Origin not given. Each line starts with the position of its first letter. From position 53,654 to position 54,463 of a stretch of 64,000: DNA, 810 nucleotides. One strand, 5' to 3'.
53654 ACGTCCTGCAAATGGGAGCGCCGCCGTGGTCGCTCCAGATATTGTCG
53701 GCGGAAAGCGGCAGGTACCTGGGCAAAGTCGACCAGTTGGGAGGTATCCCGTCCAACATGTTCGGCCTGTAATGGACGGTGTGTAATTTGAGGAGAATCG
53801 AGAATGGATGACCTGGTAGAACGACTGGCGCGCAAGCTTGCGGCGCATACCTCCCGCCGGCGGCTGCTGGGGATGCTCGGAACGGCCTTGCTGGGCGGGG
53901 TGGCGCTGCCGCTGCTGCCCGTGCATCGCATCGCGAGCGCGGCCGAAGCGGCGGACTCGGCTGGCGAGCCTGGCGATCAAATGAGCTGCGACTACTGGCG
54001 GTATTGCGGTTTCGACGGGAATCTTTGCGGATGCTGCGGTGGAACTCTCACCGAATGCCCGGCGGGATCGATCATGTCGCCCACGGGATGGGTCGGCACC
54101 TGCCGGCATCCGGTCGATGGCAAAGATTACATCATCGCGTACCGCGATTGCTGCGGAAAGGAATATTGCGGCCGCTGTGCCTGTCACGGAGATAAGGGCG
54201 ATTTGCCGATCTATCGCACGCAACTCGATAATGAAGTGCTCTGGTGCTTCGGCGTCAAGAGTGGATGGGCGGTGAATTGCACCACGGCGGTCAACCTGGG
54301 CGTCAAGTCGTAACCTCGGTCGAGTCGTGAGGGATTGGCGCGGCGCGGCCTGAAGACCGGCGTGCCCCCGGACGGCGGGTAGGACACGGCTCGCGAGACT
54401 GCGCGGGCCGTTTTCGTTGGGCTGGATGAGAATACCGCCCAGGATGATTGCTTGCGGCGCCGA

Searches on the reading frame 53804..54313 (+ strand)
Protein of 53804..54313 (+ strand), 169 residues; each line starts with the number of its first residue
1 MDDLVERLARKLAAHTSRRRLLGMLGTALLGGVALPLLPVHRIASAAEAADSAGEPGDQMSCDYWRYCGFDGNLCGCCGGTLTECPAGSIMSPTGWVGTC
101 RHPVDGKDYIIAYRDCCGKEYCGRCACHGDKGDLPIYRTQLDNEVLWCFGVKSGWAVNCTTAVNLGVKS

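Call 9: search_protein_families(library=pfam, proteins=[window:53804-54313:+], max_evalue=0.01)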
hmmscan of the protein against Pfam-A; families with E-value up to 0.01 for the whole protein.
window:53804-54313:+ (169 aa): 1 family
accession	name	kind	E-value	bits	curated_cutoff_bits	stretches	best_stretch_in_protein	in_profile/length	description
PF02975.19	Me-amine-dh_L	-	1.7e-43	148.1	25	1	57-166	3-112/113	Methylamine dehydrogenase, L chain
